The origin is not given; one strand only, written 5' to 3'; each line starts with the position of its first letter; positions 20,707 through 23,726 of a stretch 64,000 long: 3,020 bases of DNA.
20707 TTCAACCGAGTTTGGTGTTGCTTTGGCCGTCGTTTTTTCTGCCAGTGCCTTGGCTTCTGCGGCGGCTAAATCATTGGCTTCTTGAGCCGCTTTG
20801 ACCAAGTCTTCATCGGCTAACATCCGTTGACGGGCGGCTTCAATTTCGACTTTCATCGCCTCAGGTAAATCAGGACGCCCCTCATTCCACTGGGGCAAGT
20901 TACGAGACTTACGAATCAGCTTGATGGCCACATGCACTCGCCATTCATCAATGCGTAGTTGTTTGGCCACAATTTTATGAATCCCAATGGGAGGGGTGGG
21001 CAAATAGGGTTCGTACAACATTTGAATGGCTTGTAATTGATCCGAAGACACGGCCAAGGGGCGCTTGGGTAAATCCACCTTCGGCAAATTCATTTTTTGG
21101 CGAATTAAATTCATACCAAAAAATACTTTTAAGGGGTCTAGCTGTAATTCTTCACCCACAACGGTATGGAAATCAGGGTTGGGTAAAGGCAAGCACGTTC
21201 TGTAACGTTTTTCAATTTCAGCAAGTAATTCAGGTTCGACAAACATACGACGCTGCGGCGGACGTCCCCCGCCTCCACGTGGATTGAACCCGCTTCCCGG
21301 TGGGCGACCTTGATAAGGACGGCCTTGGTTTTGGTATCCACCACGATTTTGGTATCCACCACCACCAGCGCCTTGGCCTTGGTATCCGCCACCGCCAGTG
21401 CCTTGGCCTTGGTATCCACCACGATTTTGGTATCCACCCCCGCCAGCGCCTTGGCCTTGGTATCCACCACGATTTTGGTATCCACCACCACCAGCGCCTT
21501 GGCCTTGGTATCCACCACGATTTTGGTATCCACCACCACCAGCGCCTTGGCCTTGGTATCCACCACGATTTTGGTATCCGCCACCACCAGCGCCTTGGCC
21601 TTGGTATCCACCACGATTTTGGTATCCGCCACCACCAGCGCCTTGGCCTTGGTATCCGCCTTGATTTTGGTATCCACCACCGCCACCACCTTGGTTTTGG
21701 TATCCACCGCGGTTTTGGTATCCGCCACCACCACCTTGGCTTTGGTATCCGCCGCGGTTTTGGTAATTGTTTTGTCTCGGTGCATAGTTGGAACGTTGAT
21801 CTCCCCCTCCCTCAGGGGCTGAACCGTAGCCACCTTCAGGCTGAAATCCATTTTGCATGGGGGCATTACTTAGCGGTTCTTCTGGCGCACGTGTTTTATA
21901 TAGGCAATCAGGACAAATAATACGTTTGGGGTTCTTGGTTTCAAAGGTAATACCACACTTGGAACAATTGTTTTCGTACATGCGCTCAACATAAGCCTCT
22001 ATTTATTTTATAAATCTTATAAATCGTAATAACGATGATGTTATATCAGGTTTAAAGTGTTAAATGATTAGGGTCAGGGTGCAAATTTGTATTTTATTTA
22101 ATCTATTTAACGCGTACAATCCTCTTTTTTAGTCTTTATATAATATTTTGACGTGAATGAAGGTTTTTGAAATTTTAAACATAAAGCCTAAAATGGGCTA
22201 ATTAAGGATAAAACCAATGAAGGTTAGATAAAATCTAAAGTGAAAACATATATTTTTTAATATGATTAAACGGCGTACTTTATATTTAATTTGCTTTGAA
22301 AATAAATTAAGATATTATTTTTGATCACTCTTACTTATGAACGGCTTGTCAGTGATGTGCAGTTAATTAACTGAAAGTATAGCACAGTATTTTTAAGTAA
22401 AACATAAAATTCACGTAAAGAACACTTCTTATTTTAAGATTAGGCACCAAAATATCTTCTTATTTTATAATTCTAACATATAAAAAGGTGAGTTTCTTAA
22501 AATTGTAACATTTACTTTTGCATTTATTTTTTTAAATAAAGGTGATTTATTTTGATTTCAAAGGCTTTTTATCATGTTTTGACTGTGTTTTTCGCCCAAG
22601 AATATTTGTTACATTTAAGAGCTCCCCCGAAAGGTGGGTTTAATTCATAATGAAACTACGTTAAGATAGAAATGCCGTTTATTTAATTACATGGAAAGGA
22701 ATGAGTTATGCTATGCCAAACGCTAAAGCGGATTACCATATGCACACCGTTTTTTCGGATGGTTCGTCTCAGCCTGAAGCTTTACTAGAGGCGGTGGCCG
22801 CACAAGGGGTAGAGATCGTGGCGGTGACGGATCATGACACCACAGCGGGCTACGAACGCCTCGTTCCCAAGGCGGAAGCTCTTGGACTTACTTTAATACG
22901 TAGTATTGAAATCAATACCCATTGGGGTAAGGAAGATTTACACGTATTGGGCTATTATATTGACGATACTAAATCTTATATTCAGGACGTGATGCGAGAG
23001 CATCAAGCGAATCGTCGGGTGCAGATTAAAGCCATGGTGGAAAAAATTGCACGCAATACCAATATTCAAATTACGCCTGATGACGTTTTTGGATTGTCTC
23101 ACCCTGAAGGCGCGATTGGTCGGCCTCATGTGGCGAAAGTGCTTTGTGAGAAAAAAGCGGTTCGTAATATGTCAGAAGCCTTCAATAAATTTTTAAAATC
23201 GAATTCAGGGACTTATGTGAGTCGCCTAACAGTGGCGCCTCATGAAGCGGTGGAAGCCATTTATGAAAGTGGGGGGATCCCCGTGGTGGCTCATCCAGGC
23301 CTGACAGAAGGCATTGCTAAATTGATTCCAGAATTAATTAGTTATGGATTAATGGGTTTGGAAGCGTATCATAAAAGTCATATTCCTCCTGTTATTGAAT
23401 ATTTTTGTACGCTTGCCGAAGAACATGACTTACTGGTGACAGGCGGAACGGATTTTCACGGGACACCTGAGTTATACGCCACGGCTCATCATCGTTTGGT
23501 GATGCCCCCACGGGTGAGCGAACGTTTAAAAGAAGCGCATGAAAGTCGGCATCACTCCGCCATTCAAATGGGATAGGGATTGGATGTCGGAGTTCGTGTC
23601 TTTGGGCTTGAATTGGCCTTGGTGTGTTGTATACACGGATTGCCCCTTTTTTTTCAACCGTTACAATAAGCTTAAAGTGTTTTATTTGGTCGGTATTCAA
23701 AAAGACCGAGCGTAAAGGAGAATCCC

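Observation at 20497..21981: Bacterial zinc-ribbon protein with a FUS-like RGG/GGYQ low-complexity array and an AT-hook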

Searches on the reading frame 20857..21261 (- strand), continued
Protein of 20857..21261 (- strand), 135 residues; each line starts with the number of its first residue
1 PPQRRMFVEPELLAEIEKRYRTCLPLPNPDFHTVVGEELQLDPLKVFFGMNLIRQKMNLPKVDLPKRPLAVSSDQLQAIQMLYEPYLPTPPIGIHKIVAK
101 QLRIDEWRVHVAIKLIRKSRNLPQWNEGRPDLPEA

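Call 35: list_cluster_members(proteins=[P0161, P0162, P0172, P0173, P0175, P0192, P0197, P0209, P0215, P0183])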
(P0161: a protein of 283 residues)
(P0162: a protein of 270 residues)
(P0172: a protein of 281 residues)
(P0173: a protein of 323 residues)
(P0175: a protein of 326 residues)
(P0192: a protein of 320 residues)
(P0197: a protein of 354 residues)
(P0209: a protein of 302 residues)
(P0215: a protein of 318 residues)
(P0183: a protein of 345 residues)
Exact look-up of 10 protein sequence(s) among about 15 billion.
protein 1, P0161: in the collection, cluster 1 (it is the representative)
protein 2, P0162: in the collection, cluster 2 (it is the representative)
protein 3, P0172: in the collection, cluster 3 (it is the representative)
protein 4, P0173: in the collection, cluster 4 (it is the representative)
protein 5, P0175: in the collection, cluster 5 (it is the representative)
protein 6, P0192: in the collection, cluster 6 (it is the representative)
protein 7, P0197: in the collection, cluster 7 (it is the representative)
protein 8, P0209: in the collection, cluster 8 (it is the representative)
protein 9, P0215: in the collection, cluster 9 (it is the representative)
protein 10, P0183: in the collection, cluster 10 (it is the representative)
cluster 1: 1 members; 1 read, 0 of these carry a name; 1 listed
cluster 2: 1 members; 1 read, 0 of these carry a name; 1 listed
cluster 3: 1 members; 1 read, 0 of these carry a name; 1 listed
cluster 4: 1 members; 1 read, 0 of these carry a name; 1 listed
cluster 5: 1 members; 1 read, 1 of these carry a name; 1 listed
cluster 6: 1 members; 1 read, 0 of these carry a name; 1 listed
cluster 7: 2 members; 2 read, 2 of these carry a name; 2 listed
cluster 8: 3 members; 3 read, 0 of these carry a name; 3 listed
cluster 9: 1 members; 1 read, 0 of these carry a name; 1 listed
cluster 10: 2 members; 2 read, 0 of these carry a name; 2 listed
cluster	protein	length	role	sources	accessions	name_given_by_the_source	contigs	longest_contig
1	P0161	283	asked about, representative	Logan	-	-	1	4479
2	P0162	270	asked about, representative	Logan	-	-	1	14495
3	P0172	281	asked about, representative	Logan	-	-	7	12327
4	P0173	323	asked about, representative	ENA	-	-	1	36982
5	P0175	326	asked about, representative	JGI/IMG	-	hypothetical protein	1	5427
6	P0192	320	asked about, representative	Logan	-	-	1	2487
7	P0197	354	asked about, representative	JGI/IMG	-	hypothetical protein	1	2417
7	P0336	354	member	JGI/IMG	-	hypothetical protein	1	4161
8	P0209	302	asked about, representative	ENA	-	-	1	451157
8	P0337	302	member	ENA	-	-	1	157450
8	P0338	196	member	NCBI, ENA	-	-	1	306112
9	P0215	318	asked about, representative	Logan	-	-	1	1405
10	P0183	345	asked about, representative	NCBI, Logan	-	-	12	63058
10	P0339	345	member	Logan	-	-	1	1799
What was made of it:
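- Tried and rejected: Cluster look-ups gave no taxon names for the high-GC distant relatives (call 35).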

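Call 36: find_encoding_contigs(protein=P0224, flank=8000, max_places=3)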
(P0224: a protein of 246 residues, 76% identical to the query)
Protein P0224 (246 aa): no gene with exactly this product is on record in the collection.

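Call 37: find_encoding_contigs(protein=P0209, flank=8000, max_places=2)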
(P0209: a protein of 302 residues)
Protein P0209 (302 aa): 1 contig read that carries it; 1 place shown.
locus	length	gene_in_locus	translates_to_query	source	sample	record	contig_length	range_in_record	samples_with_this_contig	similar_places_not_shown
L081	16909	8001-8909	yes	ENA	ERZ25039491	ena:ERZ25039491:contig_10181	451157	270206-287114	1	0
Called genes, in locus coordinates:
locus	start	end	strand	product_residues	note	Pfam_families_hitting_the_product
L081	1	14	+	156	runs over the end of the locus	-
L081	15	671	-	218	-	PF00923:TAL_FSA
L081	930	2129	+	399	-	PF00067:p450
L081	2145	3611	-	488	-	PF00512:HisKA, PF02518:HATPase_c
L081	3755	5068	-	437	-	PF01946:Thi4 (weak), PF00890:FAD_binding_2, PF01266:DAO (weak), PF01494:FAD_binding_3 (weak), PF03486:HI0933_like, PF12831:FAD_oxidored, PF01266:DAO, PF22578:GGR_cat, +3 more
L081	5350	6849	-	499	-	-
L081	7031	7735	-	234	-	PF09335:VTT_dom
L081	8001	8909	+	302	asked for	-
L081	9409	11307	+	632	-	PF00004:AAA, PF07728:AAA_5 (faint), PF17862:AAA_lid_3, PF01434:Peptidase_M41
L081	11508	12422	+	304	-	PF01112:Asparaginase_2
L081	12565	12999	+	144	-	PF13828:DUF4190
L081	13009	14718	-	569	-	PF09286:Pro-kuma_activ, PF00082:Peptidase_S8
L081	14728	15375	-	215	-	-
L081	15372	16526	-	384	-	PF13367:PrsW-protease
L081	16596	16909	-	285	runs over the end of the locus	PF03009:GDPD, PF13653:GDPD_2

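Call 38: find_encoding_contigs(protein=P0290, flank=8000, max_places=2)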
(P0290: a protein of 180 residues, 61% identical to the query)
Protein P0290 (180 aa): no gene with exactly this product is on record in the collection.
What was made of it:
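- Tried and rejected: Look-ups of contigs for Dictyobacter and Reticulibacter proteins returned nothing (calls 36, 38).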

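Call 39: find_encoding_contigs(protein=P0313, flank=8000, max_places=2)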
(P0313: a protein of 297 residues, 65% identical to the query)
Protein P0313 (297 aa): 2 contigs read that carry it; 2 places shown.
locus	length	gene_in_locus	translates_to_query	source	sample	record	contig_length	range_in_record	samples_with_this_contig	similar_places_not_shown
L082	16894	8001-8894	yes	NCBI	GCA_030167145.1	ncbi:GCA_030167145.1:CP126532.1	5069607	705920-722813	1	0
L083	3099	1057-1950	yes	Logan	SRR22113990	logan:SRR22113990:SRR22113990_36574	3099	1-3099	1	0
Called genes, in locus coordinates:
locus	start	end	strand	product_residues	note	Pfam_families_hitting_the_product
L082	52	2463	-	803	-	PF05223:MecA_N, PF03717:PBP_dimer, PF00905:Transpeptidase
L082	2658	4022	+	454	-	-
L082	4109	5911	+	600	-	-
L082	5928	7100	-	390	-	PF01264:Chorismate_synt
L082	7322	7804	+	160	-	-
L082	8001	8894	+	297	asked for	-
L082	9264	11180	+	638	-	PF06480:FtsH_ext (weak), PF00004:AAA, PF07728:AAA_5 (faint), PF23902:AAA_lid_PRS2_C (weak), PF17862:AAA_lid_3, PF01434:Peptidase_M41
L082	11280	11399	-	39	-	-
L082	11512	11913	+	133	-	PF00392:GntR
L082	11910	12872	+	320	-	PF00005:ABC_tran, PF13304:AAA_21 (faint)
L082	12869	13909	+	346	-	PF12679:ABC2_membrane_2 (weak), PF26999:ABC-2_memb_rel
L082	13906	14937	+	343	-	PF12679:ABC2_membrane_2, PF26999:ABC-2_memb_rel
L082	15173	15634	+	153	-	-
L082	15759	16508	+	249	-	PF01987:AIM24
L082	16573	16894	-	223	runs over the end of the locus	PF03575:Peptidase_S51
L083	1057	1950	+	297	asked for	-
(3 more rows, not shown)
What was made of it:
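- Closest known: Ktedonobacteria/Chloroflexota 'hypothetical proteins'. Different: They sit upstream of ftsH (calls 37, 39).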

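Call 59: find_homologous_proteins(query=A6, max_evalue=0.01)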
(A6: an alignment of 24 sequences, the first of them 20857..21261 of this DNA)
Query A6 (24 sequences) (135 aa, profile of the alignment): 295 proteins with E <= 0.01 among 4823 candidates; the best 120 are listed.
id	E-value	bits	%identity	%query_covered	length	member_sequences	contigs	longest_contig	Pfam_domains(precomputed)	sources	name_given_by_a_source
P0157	4.9e-52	193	32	93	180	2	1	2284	-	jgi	-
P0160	6.1e-52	193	32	90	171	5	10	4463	-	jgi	jgi:hypothetical protein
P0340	3.6e-51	190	40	87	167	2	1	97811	-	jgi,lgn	jgi:hypothetical protein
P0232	3.6e-51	190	32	87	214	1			-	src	-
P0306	4.6e-51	190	39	87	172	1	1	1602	-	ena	-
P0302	6.9e-51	189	37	86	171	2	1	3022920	-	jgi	jgi:hypothetical protein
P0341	8.7e-51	189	32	87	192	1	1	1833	-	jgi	jgi:hypothetical protein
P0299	1.8e-50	188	35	86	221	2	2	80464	-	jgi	jgi:hypothetical protein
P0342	1.9e-50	188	33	87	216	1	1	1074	-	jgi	jgi:hypothetical protein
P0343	2.6e-50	187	34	87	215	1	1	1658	-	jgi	-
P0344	2.9e-50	187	33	87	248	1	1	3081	-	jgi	jgi:hypothetical protein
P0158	3.2e-50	187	38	90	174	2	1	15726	-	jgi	-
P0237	3.5e-50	187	32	87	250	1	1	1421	-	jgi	-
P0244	4.9e-50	187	35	87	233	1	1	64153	-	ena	-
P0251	6.6e-50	186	34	87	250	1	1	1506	-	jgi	jgi:hypothetical protein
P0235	1.6e-49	185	46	47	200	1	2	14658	PF13384.13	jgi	jgi:predicted regulator of amino acid metabolism with ACT domain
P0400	2.7e-45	171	58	96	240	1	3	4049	PF00046.36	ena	-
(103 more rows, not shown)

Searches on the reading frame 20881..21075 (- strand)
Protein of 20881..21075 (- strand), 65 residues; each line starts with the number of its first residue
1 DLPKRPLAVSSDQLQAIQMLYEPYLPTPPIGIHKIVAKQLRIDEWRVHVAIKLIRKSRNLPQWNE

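Call 73: search_solved_structures(query=A4, max_evalue=10, show_alignments=1)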
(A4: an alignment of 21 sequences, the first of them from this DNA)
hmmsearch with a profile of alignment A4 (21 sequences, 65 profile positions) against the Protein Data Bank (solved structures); distinct sequences matched with E-value up to 10: 1.
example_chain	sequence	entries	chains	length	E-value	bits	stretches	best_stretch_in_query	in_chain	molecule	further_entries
6pk1_A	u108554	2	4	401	0.19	15.1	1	12-52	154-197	Serine--glyoxylate aminotransferase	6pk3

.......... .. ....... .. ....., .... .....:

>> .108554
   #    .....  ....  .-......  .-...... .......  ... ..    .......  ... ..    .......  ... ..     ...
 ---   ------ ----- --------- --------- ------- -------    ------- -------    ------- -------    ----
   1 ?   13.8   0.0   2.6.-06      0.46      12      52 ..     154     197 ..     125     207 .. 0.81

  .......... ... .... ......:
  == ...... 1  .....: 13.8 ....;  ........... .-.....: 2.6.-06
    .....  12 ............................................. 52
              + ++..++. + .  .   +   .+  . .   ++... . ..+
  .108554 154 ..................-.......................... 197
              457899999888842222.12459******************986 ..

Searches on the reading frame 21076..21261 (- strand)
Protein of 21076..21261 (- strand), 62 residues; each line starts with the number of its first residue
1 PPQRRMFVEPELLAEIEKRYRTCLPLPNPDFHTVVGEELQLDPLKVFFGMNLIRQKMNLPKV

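Call 72: search_solved_structures(query=A3, max_evalue=10, show_alignments=1)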
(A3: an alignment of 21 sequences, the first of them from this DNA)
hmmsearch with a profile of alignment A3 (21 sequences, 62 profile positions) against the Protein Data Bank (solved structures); distinct sequences matched with E-value up to 10: 10.
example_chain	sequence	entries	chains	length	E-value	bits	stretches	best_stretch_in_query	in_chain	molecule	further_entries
9u19_C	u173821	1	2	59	0.047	16.8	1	2-57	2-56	Homeobox protein Nkx-2.1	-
9u18_C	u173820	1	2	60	0.049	16.8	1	2-57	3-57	Homeobox protein Nkx-2.1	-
1ftt_A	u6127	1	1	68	0.07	16.3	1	2-57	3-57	THYROID TRANSCRIPTION FACTOR 1 HOMEODOMAIN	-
36nb_A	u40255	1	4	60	0.13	15.4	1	3-57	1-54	Homeobox protein Nkx-2.1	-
2hqn_A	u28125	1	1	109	0.89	12.8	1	41-60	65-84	Putative TRANSCRIPTIONAL REGULATOR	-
4jeu_B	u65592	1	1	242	1.3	12.2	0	11-57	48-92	Syntaxin-1A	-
4jeh_B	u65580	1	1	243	1.4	12.2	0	11-57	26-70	Syntaxin-1A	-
7xsj_B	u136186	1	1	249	1.4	12.1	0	11-57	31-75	Syntaxin-1A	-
6ip1_B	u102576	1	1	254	1.6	12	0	11-57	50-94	Syntaxin-1A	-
6mdm_I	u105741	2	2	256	1.6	12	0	11-57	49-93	Syntaxin-1A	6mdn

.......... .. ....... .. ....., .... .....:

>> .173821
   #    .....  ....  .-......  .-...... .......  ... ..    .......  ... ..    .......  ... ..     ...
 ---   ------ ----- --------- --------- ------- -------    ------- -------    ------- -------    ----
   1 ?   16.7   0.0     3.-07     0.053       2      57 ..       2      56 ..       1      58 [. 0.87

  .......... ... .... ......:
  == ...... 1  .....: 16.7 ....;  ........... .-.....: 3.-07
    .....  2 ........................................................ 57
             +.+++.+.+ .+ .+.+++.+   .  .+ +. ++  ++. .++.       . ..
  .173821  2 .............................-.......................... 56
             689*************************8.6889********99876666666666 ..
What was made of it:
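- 21082..21246 (-): HTH domain 1 with a basic N-terminal arm, residues 246-300 (helices 250-263, 271-278, 283-296). NK-2 homeodomains are the best PDB sequence matches, E 0.05 (call 72).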

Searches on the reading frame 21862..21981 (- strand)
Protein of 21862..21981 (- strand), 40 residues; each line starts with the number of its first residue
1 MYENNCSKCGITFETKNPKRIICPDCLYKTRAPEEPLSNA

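Call 60: search_protein_families(library=phrogs, proteins=[window:21862-21981:-], max_evalue=0.1)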
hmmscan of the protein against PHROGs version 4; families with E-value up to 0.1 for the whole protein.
window:21862-21981:- (40 aa): 2 families
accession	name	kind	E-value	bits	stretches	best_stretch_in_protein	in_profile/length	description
phrog_9584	-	unknown function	0.054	14.4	1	16-35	35-54/59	-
phrog_6739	-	unknown function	0.071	14.4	1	3-30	122-150/158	-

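Call 83: search_solved_structures(query=A7, max_evalue=10, show_alignments=2)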
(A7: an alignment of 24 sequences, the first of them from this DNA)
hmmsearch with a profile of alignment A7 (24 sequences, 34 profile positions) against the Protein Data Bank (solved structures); distinct sequences matched with E-value up to 10: 129 (the best 60 are shown).
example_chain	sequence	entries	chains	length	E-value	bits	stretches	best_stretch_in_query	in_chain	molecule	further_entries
2i13_A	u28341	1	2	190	1.1e-10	44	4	7-17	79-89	Aart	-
1mey_C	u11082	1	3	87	1.5e-07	34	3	7-18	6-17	CONSENSUS ZINC FINGER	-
7aoc_I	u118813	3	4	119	0.00041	23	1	8-29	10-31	DNA-directed RNA polymerase I subunit RPA12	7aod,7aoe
8cuc_E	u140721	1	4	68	0.0054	19.4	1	8-22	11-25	Sal-like protein 4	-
7y3i_A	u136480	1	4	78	0.008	18.8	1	8-22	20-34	Sal-like protein 4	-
7y3k_A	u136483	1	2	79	0.0083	18.8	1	8-22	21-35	Sal-like protein 4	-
2ztg_A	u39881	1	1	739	0.0086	18.7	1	7-27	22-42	Alanyl-tRNA synthetase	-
7y3l_A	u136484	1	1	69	0.011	18.4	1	7-22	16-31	Sal-like protein 3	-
3wqy_A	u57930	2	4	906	0.011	18.4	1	7-27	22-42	Alanine--tRNA ligase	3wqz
7mc1_A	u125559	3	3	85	0.011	18.4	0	8-16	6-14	Isoform 2 of Zinc finger and BTB domain-containing protein 17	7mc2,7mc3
8u15_C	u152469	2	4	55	0.013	18.1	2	4-18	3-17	Sal-like protein 4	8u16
1qyp_A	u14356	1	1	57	0.015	18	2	5-15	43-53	RNA POLYMERASE II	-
4qiw_P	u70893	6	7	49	0.017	17.8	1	1-29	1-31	DNA-directed RNA polymerase subunit P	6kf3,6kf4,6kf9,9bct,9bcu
2m0d_A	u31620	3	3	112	0.019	17.6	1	6-18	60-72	Zinc finger and BTB domain-containing protein 17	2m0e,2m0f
5yel_A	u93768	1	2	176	0.021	17.5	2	8-19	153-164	Transcriptional repressor CTCF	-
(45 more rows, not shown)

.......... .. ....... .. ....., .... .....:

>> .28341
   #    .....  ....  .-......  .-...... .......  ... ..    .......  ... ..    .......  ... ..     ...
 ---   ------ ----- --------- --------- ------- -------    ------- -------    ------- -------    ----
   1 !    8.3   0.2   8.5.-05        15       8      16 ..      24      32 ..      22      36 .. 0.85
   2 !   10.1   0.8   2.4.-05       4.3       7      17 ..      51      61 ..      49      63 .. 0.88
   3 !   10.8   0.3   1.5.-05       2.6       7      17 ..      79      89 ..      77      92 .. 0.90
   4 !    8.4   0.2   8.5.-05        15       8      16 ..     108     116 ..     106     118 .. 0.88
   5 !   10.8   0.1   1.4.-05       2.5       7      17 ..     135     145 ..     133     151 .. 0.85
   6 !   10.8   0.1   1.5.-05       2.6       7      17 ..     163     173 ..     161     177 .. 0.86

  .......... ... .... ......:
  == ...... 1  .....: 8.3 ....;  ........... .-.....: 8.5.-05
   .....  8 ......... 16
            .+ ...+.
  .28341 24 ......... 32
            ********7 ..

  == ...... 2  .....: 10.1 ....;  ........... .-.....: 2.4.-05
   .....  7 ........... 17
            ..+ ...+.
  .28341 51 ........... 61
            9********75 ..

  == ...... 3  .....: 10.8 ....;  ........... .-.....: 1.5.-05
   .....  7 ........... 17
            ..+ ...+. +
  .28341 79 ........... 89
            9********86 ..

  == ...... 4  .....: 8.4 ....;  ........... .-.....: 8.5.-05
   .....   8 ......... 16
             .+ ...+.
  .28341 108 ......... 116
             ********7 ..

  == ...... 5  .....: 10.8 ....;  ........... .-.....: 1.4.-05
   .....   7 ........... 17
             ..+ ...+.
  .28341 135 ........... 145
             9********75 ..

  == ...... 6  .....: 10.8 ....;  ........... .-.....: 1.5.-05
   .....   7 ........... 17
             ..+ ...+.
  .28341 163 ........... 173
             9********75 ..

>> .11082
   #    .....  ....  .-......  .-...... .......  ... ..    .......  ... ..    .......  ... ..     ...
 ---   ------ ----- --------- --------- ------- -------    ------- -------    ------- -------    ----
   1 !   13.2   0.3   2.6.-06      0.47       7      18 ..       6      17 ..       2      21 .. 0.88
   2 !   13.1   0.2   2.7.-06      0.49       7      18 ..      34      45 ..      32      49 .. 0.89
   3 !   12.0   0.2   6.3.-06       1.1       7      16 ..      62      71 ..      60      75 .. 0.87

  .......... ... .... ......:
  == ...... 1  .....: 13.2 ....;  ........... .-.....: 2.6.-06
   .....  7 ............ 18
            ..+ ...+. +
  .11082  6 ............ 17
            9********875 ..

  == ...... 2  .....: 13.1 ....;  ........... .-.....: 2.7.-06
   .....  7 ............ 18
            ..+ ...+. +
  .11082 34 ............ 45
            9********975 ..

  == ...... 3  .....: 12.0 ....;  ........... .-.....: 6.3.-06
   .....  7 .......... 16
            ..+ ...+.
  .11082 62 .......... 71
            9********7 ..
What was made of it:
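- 21886..21981 (-): N-terminal zinc ribbon, residues 1-32 (C6xxC9-x13-C23xxC26). A profile search gives weak hits to zinc ribbons of RNA polymerase subunits RPA12 (E 4e-4) and RpoP, TFIIB and ribosomal proteins (call 83).
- On Zinc ribbon: The profile hits zinc ribbons of RPA12 (E 4e-4), RpoP and TFIIB (call 83).
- The zinc-ribbon profile weakly resembles those of ribosomal proteins and RNA polymerase subunits (call 83).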

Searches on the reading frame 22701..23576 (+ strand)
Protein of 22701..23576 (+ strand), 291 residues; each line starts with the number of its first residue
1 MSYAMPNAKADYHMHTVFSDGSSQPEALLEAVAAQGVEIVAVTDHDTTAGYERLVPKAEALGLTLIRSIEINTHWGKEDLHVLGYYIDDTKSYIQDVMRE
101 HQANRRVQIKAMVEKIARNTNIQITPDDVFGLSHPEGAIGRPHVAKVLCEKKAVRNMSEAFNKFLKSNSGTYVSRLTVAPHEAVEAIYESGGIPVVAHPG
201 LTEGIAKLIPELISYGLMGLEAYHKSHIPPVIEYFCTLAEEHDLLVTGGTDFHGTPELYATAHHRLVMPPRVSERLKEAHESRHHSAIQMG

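Call 9: search_protein_families(library=pfam, proteins=[window:22701-23576:+])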
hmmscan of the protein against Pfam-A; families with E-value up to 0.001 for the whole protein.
window:22701-23576:+ (291 aa): 1 family
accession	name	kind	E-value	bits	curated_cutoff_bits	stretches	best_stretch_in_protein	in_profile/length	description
PF02811.25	PHP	-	3.9e-11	44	26.4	1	11-78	1-70/164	PHP domain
